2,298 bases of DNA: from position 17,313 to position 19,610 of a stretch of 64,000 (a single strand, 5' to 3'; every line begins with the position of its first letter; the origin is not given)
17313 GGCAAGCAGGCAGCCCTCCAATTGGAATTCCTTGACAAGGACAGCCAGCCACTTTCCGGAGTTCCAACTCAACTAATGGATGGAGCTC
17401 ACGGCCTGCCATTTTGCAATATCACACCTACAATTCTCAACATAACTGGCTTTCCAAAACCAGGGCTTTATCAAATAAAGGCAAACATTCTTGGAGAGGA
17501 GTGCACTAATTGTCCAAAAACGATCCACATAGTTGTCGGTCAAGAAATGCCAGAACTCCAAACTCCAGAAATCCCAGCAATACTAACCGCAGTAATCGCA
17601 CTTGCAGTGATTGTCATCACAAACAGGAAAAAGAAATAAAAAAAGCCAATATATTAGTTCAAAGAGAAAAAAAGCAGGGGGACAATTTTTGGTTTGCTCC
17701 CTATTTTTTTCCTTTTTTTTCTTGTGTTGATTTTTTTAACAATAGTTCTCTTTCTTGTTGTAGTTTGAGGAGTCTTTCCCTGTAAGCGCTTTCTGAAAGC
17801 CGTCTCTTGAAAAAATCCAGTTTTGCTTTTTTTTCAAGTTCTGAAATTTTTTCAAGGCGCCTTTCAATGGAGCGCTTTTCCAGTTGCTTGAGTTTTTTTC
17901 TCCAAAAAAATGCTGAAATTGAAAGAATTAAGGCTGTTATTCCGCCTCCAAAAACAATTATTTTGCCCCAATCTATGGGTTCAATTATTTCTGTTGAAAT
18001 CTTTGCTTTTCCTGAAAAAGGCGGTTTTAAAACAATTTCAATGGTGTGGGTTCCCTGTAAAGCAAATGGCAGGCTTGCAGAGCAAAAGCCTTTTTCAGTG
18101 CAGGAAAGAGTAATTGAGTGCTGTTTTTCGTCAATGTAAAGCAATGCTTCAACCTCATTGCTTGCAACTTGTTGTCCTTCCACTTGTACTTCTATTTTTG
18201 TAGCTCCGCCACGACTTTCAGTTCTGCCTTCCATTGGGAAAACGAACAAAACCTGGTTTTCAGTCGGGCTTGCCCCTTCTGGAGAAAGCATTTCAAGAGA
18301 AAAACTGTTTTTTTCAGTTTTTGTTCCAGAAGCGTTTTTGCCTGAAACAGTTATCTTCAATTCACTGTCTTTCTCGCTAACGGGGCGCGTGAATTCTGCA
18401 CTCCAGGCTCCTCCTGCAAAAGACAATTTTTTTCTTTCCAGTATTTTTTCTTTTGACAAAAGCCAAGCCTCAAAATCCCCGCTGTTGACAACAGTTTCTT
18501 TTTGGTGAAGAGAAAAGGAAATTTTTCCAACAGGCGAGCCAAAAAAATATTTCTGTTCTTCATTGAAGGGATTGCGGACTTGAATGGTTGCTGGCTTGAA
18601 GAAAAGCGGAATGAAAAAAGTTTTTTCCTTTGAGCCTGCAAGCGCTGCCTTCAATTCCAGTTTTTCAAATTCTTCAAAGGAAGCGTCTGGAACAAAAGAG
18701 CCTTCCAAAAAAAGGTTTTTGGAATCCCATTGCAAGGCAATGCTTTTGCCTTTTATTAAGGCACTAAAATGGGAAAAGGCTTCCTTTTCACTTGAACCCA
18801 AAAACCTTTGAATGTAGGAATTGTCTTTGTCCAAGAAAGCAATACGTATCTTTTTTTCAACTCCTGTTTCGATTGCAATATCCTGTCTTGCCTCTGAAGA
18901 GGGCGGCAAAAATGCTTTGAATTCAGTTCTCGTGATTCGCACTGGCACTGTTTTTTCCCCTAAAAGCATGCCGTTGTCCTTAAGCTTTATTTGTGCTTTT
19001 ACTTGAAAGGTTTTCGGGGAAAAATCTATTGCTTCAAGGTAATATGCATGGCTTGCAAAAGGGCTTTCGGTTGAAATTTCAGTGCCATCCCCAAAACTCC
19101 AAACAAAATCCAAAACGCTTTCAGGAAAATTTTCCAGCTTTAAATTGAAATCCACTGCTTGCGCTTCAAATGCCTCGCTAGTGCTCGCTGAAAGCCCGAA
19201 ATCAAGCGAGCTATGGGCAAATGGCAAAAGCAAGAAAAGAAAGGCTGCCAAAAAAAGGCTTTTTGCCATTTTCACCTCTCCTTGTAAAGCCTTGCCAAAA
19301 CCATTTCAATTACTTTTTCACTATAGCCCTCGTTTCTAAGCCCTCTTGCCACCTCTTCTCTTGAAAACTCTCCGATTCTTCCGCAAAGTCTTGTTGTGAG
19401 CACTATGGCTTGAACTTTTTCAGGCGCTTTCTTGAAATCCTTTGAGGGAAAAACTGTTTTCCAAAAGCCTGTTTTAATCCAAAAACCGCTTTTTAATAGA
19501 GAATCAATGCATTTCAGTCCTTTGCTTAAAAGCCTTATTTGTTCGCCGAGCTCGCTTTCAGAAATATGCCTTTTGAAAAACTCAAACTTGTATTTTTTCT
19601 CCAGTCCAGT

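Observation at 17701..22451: Adjacent giant type-I membrane proteins with a shared conserved cytoplasmic tail module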

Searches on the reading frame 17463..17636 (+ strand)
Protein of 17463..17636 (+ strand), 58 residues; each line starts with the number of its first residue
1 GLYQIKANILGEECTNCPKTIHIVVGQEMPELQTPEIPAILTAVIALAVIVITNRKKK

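Call 98: search_protein_families(library=ncbifam, proteins=[window:17463-17636:+], max_evalue=10)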
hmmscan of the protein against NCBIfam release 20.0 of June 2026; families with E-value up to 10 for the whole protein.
seq(58 aa): 3 families
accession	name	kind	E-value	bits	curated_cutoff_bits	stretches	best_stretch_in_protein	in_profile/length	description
NF033507.3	Loki-CTERM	subfamily_domain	0.0029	17.8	19.9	1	37-58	6-26/27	Loki-CTERM sorting domain-containing protein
NF045529.2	Heimdall-CTERM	domain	0.062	13.7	24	1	40-58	7-25/26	Heimdall-CTERM domain-containing surface protein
NF033411.1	small_mem_YnhF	equivalog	6.2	6.8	30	1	39-52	8-21/29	cytochrome bd-I oxidase subunit CydH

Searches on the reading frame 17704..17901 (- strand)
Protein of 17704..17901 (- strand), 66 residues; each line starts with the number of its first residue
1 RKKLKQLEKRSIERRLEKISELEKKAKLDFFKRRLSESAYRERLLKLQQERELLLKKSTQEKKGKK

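Call 16: search_protein_families(library=pfam, proteins=[window:17704-17901:-], max_evalue=10)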
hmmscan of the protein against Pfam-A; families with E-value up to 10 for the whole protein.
seq(66 aa): 0 families

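Call 18: find_homologous_proteins(query=A1, max_evalue=10)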
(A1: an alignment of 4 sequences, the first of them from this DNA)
Query A1 (4 sequences): 135 candidates shared short words with the query, none scored E <= 10.

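Call 30: find_related_loci(query=A1, collection=genome_contigs, flank=6000)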
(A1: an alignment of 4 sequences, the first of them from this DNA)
Query A1 (66 aa) in genome_contigs; peptide patterns used: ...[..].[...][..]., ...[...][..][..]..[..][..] (x = any residue, [..] = any of these).
352 stretches matched a pattern; 2 encode a relative of the query (tblastn E <= 1e-3); 2 distinct loci.
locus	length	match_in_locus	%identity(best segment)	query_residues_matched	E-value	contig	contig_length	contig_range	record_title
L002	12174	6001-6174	67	1-58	5e-21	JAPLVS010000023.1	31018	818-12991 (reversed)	MAG: Candidatus Iainarchaeum archaeon isolate LacPavin_0920_SED3_MAG_48_10 LacPavin_0920_SED3_scaffold_485839, whole gen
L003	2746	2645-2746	53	1-34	4e-8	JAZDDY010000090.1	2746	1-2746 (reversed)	MAG: Candidatus Iainarchaeum archaeon isolate MEGAHIT-group-0.114 k141_10200338, whole genome shotgun sequence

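Call 44: find_related_loci(query=A6, collection=metagenome_contigs, flank=6000)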
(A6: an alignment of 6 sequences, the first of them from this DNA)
Query A6 (66 aa) in metagenome_contigs; peptide patterns used: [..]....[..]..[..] (x = any residue, [..] = any of these).
600 stretches matched a pattern, but none encodes a relative of the query by tblastn (E <= 1e-3).

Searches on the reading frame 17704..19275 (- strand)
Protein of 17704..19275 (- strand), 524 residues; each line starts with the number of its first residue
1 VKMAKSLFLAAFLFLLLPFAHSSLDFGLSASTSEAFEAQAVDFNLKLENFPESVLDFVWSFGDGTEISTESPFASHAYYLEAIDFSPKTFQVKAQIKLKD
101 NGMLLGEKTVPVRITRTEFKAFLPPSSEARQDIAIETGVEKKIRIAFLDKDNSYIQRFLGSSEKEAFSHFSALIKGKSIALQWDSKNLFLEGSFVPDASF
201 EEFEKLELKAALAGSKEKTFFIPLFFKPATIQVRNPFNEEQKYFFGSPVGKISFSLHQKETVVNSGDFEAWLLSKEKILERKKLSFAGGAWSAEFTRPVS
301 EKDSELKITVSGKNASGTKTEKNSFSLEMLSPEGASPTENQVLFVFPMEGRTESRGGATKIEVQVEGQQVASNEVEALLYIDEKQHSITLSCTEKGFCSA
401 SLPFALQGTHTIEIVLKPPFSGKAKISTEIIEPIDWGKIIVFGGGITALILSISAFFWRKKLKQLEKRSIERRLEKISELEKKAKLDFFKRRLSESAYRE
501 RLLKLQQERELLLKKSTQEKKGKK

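Call 4: search_protein_families(library=pfam, proteins=[window:17704-19275:-], max_evalue=1)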
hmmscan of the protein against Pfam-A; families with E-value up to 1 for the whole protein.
window:17704-19275:- (524 aa): 2 families
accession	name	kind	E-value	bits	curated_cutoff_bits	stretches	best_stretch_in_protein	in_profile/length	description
PF00801.26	PKD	-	0.0011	19.4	23.5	1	37-78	12-53/80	PKD domain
PF18911.6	PKD_4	-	0.0022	18.4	27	1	34-78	13-56/85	PKD domain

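Call 24: search_protein_families(library=ncbifam, proteins=[window:17704-19275:-], max_evalue=1)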
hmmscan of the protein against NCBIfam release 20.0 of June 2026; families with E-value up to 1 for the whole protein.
window:17704-19275:- (524 aa): 1 family
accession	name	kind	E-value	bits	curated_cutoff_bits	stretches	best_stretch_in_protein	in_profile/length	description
NF032891.0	tail_200_repeat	domain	0.013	14.9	350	1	287-326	150-191/195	tandem large repeat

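Call 39: find_homologous_proteins(query=window:17704-19275:-, max_evalue=0.01)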
Query window:17704-19275:- (524 aa): 3 proteins with E <= 0.01 among 8000 candidates.
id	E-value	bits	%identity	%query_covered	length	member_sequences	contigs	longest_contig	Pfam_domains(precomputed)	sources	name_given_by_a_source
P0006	0.0e+0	1127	100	100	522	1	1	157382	-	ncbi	ncbi:MAG: hypothetical protein QXK06_00370 [Candidatus Diapherotrites archaeon]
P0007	9.5e-130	452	46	100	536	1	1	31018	PF00801.27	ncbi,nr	ncbi:MAG: hypothetical protein NT067_01570 [Candidatus Diapherotrites archaeon]|nr:hypothetical prot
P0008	2.7e-77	279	37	94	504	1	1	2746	PF00801.27,PF18911.7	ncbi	ncbi:MAG: hypothetical protein V1493_04030, partial [Candidatus Diapherotrites archaeon]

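Call 46: predict_structure(alignment_id=A5)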
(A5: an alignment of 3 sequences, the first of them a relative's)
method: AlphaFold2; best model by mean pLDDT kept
length: 522 residues; sequences in the alignment: 3
mean_pLDDT: 64.1   pTM: 0.40
mean pLDDT of the five models: 64.1, 63.3, 56.0, 54.2, 53.5
residues with pLDDT >= 90: 0; 70-90: 213; 50-70: 208; < 50: 101
segments of 3 or more residues with pLDDT < 50: 1-22, 29-35, 79-83, 155-163, 329-355, 429-450, 520-522
pLDDT, mean of each block of 10 residues (from residue 1): 33 30 52 51 66 77 74 60 62 77 76 67 75 75 77 52 64 82 76 74 81 75 68 57 58 59 74 74 67 60 69 67 59 35 40 49 55 76 79 67 64 69 56 39 44 51 67 78 74 78 84 64 40
secondary structure, 60 per line:
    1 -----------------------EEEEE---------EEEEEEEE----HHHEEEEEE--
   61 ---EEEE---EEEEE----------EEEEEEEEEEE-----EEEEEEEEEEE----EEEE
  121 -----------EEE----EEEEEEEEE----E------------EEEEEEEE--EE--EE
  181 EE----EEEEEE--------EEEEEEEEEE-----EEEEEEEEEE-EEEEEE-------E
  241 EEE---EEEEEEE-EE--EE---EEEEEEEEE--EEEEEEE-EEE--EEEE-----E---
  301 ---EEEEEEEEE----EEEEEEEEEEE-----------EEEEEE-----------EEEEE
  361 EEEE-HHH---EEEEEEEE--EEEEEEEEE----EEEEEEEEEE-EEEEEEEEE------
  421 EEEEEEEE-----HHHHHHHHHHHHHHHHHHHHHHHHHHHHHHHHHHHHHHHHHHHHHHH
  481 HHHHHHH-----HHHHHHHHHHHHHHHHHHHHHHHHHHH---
elements in order: E24-28 E38-45 E53-58 E64-67 E71-75 E86-96 E102-112 E117-120 E132-134 E139-147 E165-172 E179-182 E187-192 E201-210 E216-225 E227-232 E240-243 E247-253 E264-272 E275-281 E283-285 E288-291 E304-312 E317-327 E339-344 E356-364 E372-379 E382-390 E395-404 E406-414 E421-428 H434-487 H493-519

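Call 78: fold_search(model_id=the predicted structure, library=pdb)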
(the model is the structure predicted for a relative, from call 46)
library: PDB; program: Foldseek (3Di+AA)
matches with E <= 10: 1770; with E <= 0.001: 341
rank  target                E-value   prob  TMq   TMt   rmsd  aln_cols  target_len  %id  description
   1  4p99_A                6.8e-11  1.00  0.17  0.20  44.1       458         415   12  Ca2+-stabilized adhesin helps an Antarctic bacterium reach out and bind ice (released 2014-06-18)
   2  9qk2_F                1.9e-10  1.00  0.17  0.15  27.2       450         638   10  Structure of the Complement classical and lectin pathway C3 convertase in complex with substrate C3 (released 2025-12-24)
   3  6e57_C                2.6e-10  1.00  0.16  0.20  23.4       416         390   12  Bacteroides ovatus mixed-linkage glucan utilization locus (MLGUL) SGBP-B in complex with mixed-linkage heptasaccharide (released 2019-05-29)
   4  6e57_A                3.0e-10  1.00  0.17  0.21  23.4       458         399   11  Bacteroides ovatus mixed-linkage glucan utilization locus (MLGUL) SGBP-B in complex with mixed-linkage heptasaccharide (released 2019-05-29)
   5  6e9b_C                5.4e-10  1.00  0.16  0.20  23.5       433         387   13  Bacteroides ovatus mixed-linkage glucan utilization locus (MLGUL) SGBP-B in complex with mixed-linkage heptasaccharide (released 2019-05-15)
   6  7q5z                  9.6e-10  1.00  0.13  0.06  32.9       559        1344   10  Cryo-EM structure of native human A2ML1 (released 2022-04-20)
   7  7voo_A                1.1e-09  1.00  0.16  0.08  26.2       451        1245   10  Induced alpha-2-macroglobulin monomer (released 2022-10-19)
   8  6e57_D                1.2e-09  1.00  0.16  0.20  23.7       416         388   12  Bacteroides ovatus mixed-linkage glucan utilization locus (MLGUL) SGBP-B in complex with mixed-linkage heptasaccharide (released 2019-05-29)
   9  7q1y_A                1.9e-09  1.00  0.16  0.08  28.8       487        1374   13  X-ray structure of human A2ML1 (released 2022-04-20)
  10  5szp_A                1.9e-09  1.00  0.17  0.20  42.1       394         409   13  Protocadherin Gamma B7 extracellular cadherin domains 1-4 P21 crystal form (released 2016-10-19)
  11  5szo_A                1.9e-09  1.00  0.17  0.20  42.6       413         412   14  Protocadherin Gamma B7 extracellular cadherin domains 1-4 P41212 crystal form (released 2016-10-19)
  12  5szr_A                2.1e-09  1.00  0.16  0.19  44.5       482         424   10  Protocadherin Gamma B2 extracellular cadherin domains 3-6 (released 2016-10-19)
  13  6tav_C                2.6e-09  1.00  0.16  0.08  27.1       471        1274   11  Crystal structure of endopeptidase-induced alpha2-macroglobulin (released 2021-05-12)
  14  9g93_A                2.9e-09  1.00  0.14  0.13  29.7       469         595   13  CryoET structure of the in vitro grown Bacillus anthracis Sap S-layer (released 2024-12-18)
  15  7ad7_B                3.1e-09  1.00  0.19  0.16  28.9       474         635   11  Crystal structure of human complement C5 in complex with the K8 bovine knob domain peptide. (released 2021-03-10)
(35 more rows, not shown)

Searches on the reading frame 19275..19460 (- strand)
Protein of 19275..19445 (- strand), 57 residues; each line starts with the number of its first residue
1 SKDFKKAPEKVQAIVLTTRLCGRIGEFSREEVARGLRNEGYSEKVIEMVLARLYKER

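Call 16: search_protein_families(library=pfam, proteins=[window:19275-19445:-], max_evalue=10)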
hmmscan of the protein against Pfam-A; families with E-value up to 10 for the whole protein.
seq(57 aa): 1 family
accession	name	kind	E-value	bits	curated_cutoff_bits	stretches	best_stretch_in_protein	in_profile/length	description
PF21982.2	RecX_HTH1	-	7e-05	23.2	26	1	28-53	15-40/40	RecX, first three-helix domain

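Call 65: search_solved_structures(query=A7, max_evalue=10, show_alignments=3)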
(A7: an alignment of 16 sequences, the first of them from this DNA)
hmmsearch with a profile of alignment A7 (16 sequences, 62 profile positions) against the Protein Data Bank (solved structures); distinct sequences matched with E-value up to 10: 7.
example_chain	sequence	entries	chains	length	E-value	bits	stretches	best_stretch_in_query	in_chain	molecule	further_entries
8vl3_A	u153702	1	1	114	0.051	16.7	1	33-58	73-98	De novo designed protein F3 parent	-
6ix7_A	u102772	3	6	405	0.29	14.3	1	18-47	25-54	O-methyltransferase lepI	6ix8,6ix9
6inw_A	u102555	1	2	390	0.29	14.2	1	18-47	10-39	O-methyltransferase lepI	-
6ix3_A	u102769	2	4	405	0.29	14.2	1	18-47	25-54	O-methyltransferase lepI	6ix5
5zzd_A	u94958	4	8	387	0.32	14.1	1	18-47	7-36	O-methyltransferase lepI | O-methyltransferase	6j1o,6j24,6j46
6iv7_A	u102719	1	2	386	0.34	14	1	18-47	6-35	methyltransferase lepI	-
9d26_A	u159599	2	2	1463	1.6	11.8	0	35-56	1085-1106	HmuS heme dechelatase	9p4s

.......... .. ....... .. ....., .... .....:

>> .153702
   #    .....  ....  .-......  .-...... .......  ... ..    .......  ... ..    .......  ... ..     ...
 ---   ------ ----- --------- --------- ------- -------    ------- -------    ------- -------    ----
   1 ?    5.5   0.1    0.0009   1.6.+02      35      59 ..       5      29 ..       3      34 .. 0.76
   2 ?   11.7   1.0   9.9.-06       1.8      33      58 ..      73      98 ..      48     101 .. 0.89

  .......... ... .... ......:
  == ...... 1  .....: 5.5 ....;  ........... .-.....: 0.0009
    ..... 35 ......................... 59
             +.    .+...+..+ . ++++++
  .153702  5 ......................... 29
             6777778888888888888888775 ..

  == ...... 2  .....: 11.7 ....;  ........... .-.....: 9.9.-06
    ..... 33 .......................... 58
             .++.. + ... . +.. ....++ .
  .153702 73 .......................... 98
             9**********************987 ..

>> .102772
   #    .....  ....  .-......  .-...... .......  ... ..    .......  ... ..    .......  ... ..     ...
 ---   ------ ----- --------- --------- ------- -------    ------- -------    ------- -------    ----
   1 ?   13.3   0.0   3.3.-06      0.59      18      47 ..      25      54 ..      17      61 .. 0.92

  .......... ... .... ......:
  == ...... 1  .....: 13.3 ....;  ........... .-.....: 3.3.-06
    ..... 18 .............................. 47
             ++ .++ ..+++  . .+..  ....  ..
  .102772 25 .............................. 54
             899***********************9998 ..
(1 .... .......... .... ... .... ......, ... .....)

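Call 66: search_protein_families(library=pfam, alignment_id=A7, max_evalue=10)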
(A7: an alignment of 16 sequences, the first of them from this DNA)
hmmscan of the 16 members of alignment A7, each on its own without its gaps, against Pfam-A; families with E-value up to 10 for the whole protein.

A. member 1, seq(62 aa): 1 family
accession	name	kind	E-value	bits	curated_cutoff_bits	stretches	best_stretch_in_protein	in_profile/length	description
PF21982.2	RecX_HTH1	-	8.6e-05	22.9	26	1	33-58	15-40/40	RecX, first three-helix domain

B. families by the number of members that match (of 16 scanned): 16 families
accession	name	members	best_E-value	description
PF21982.2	RecX_HTH1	10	4.7e-07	RecX, first three-helix domain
PF22448.1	RepB_primase_C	2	0.0051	RepB DNA-primase C-terminal helical domain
PF19416.4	Astro_VPg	2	0.038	Astrovirus VPg protein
PF07499.19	RuvA_C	2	0.094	RuvA, C-terminal domain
PF22567.2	UBA_9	1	0.01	UBA-like domain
PF17657.6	DNA_pol3_finger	1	0.04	Bacterial DNA polymerase III alpha subunit finger domain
PF23255.1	DUF7070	1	0.065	Domain of unknown function (DUF7070)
PF03979.19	Sigma70_r1_1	1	0.08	Sigma-70 factor, region 1.1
PF20355.3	DUF6650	1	0.11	Family of unknown function (DUF6650)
PF10267.14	Tmemb_cc2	1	0.11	Predicted transmembrane and coiled-coil 2 protein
PF15731.11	MqsA_antitoxin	1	0.12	Antitoxin component of bacterial toxin-antitoxin system, MqsA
PF17840.6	Tugs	1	0.14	Tethering Ubl4a to BAGS domain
PF21770.3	MgtC_SapB_C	1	0.16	MGTC/SAPB C-terminal domain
PF03413.25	PepSY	1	0.17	Peptidase propeptide and YPEB domain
PF01988.24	VIT1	1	0.17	VIT family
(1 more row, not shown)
